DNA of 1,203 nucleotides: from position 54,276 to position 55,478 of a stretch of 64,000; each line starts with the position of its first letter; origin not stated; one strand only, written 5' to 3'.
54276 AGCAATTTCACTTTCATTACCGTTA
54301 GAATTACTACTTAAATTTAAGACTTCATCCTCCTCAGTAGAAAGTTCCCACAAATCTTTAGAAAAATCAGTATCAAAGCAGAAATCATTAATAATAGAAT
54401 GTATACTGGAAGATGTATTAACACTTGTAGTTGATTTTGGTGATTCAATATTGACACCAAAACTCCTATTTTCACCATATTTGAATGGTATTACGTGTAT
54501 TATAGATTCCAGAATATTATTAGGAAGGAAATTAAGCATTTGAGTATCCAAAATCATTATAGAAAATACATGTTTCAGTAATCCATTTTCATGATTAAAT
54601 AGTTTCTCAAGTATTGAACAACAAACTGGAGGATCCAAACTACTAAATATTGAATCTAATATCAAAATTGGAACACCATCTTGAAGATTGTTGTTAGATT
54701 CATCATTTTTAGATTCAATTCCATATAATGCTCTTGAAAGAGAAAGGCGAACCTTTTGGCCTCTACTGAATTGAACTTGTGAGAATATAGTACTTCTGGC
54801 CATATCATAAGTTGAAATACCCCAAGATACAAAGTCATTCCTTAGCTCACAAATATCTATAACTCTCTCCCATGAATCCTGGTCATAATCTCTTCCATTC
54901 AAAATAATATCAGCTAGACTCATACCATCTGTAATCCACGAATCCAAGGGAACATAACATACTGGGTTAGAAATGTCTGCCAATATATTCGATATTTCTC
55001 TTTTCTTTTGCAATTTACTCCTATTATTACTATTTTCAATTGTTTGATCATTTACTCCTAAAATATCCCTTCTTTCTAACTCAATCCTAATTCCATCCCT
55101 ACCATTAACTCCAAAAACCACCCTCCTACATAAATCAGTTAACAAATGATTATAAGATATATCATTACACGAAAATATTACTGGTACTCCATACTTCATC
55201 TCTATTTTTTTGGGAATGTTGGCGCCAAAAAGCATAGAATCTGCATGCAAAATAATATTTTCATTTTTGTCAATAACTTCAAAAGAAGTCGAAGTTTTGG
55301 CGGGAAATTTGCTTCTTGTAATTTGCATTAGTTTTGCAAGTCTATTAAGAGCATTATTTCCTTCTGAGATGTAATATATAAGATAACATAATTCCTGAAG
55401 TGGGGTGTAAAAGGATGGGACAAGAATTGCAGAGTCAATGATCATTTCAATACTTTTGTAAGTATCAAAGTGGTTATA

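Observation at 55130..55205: Paralog 1 has lost the NBD1 Walker A P-loop entirely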

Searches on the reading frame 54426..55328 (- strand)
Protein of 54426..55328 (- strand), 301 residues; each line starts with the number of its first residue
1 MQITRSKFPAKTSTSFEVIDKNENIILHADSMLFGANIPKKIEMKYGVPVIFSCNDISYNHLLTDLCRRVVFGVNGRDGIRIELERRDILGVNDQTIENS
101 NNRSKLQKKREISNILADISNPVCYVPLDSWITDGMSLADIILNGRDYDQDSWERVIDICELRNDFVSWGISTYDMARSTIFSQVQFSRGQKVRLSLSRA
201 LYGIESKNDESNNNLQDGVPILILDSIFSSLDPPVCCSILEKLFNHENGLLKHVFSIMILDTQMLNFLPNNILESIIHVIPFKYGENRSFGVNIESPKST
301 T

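Call 37: search_protein_families(library=pfam, proteins=[window:54426-55328:-], max_evalue=10)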
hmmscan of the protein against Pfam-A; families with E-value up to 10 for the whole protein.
window:54426-55328:- (301 aa): 0 families

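Call 43: predict_structure(alignment_id=A1)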
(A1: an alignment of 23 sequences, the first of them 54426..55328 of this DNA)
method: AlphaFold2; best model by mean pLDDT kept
length: 301 residues; sequences in the alignment: 23
mean_pLDDT: 78.3   pTM: 0.78
mean pLDDT of the five models: 78.3, 78.1, 77.1, 76.2, 75.3
residues with pLDDT >= 90: 128; 70-90: 91; 50-70: 25; < 50: 57
segments of 3 or more residues with pLDDT < 50: 1-14, 90-106, 208-215, 284-301
pLDDT, mean of each block of 10 residues (from residue 1): 38 61 89 81 94 81 88 79 77 40 51 67 87 88 90 95 95 93 89 94 66 59 92 95 93 94 91 93 51 40 36
secondary structure, 60 per line:
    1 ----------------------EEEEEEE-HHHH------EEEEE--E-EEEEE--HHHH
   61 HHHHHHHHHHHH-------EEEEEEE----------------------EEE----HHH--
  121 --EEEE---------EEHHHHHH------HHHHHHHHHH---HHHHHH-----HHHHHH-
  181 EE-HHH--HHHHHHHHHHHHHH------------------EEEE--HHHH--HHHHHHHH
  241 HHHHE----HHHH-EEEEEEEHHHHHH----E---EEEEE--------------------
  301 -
elements in order: E23-29 H31-34 E41-45 E50-54 H57-72 E80-86 E109-111 E123-126 H138-143 H150-159 H163-168 H174-179 H189-202 E221-224 H227-230 H233-244 H250-253 E255-261 H262-267 E276-280

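Call 47: fold_search(model_id=the predicted structure, library=pdb)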
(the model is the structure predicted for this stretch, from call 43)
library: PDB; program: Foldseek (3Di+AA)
matches with E <= 10: 988; with E <= 0.001: 649
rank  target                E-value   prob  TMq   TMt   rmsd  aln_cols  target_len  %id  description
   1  8hw2                  1.6e-09  1.00  0.53  0.13   6.8       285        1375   16  Cryo-EM structure of beta-estradiol 17-(beta-D-glucuronide)-bound human ABC transporter ABCC3 in nanodiscs (released 2023-06-07)
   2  8jxq                  5.4e-09  1.00  0.50  0.12   6.1       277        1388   18  Cryo-EM structure of bilirubin ditaurate (BDT) bound human ABC transporter ABCC2 (released 2024-01-03)
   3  6nlo                  8.4e-09  1.00  0.48  0.61   6.0       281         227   19  Human ABCC6 NBD1 H812A in Apo state (released 2020-01-15)
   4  8i4a                  1.8e-08  1.00  0.50  0.14   6.0       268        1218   16  Cryo-EM structure of dipyridamole-bound ABCC4 (released 2023-05-24)
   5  9u56                  2.1e-08  1.00  0.48  0.12   7.5       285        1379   17  Cryo-EM structure of AtABCC2 in apo form (released 2026-03-25)
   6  8sx9                  2.3e-08  1.00  0.49  0.14   7.4       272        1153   16  Inward-facing narrow conformation of bovine multidrug resistance protein 4 (MRP4) in MSP lipid nanodisc (released 2024-01-17)
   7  7ph3_A                3.3e-08  1.00  0.51  0.29   7.1       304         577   15  AMP-PNP bound nanodisc reconstituted MsbA with nanobodies, spin-labeled at position A60C (released 2022-08-24)
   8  6msm_A                3.5e-08  1.00  0.48  0.14   5.8       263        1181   17  Phosphorylated, ATP-bound human cystic fibrosis transmembrane conductance regulator (CFTR) (released 2018-11-21)
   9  9jn1                  3.5e-08  1.00  0.47  0.12   6.7       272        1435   18  apo Multidrug resistance-associated protein 2 in complex with AMP-PNP in rest state (released 2026-04-01)
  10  9li6_A                3.8e-08  1.00  0.54  0.13   5.4       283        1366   17  Structure of ABCC2(E1404Q) in Arabidopsis thaliana in the DNP-GS bound state (released 2025-12-24)
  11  6d3r                  4.0e-08  1.00  0.49  0.14   5.3       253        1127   16  Thermostablilized dephosphorylated chicken CFTR (released 2018-10-17)
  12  8rq4                  4.0e-08  1.00  0.50  0.12   6.5       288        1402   19  Cryo-em structure of the rat Multidrug resistance-associated protein 2 (rMrp2) in complex with probenecid (released 2024-02-14)
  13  6pao_B                4.0e-08  1.00  0.46  0.26   4.9       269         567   15  Structure of a bacterial Atm1-family ABC exporter with ATP bound (released 2020-06-24)
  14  7mpe                  4.3e-08  1.00  0.47  0.11   8.8       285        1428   18  Cryo-EM structure of the yeast cadmium factor 1 protein (Ycf1p) (released 2021-06-02)
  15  6bzs                  4.5e-08  1.00  0.47  0.59   7.7       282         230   18  Human ABCC6 NBD1 in Apo state (released 2018-09-05)
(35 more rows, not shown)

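Call 62: search_solved_structures(query=window:54426-55328:-, max_evalue=1, show_alignments=3)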
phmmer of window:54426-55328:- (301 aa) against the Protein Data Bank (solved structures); distinct sequences matched with E-value up to 1: 71 (the best 60 are shown).
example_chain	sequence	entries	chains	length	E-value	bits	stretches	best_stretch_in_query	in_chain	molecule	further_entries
9u57_A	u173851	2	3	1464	2.5e-06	30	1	113-203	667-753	ABC transporter C family member 2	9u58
9li5_A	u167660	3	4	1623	3.1e-06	29.8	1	113-203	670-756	ABC transporter C family member 2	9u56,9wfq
9li6_A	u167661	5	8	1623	3.2e-06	29.7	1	113-203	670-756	ABC transporter C family member 2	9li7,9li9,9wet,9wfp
6bzs_A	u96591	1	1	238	4.9e-06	29.1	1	117-203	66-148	Multidrug resistance-associated protein 6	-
6nlo_A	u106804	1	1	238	5.1e-06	29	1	117-203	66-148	Multidrug resistance-associated protein 6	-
9c12_A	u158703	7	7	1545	5.8e-06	28.9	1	119-270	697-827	ATP-binding cassette sub-family C member 2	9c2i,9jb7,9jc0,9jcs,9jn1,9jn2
9br2_A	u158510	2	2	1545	5.8e-06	28.9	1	119-270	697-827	ATP-binding cassette sub-family C member 2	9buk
8jx7_A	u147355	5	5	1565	6e-06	28.8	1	119-270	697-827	ATP-binding cassette sub-family C member 2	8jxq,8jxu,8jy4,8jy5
8izq_A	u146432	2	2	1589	6.2e-06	28.8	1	119-270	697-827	ATP-binding cassette sub-family C member 2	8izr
8rq3_A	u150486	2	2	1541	8.3e-06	28.3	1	119-203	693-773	ATP-binding cassette sub-family C member 2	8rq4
1xf9_A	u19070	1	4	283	4.3e-05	26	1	78-202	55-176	Cystic fibrosis transmembrane conductance regulator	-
8wi2_A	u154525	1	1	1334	4.9e-05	25.8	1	119-204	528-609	ATP-binding cassette sub-family C member 5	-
8wi5_A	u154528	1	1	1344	5e-05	25.8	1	119-204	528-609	ATP-binding cassette sub-family C member 5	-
9vrc_A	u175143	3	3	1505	5.4e-05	25.7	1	119-202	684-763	ABC transporter C family member 13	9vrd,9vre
8wi0_A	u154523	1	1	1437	5.4e-05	25.7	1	119-204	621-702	ATP-binding cassette sub-family C member 5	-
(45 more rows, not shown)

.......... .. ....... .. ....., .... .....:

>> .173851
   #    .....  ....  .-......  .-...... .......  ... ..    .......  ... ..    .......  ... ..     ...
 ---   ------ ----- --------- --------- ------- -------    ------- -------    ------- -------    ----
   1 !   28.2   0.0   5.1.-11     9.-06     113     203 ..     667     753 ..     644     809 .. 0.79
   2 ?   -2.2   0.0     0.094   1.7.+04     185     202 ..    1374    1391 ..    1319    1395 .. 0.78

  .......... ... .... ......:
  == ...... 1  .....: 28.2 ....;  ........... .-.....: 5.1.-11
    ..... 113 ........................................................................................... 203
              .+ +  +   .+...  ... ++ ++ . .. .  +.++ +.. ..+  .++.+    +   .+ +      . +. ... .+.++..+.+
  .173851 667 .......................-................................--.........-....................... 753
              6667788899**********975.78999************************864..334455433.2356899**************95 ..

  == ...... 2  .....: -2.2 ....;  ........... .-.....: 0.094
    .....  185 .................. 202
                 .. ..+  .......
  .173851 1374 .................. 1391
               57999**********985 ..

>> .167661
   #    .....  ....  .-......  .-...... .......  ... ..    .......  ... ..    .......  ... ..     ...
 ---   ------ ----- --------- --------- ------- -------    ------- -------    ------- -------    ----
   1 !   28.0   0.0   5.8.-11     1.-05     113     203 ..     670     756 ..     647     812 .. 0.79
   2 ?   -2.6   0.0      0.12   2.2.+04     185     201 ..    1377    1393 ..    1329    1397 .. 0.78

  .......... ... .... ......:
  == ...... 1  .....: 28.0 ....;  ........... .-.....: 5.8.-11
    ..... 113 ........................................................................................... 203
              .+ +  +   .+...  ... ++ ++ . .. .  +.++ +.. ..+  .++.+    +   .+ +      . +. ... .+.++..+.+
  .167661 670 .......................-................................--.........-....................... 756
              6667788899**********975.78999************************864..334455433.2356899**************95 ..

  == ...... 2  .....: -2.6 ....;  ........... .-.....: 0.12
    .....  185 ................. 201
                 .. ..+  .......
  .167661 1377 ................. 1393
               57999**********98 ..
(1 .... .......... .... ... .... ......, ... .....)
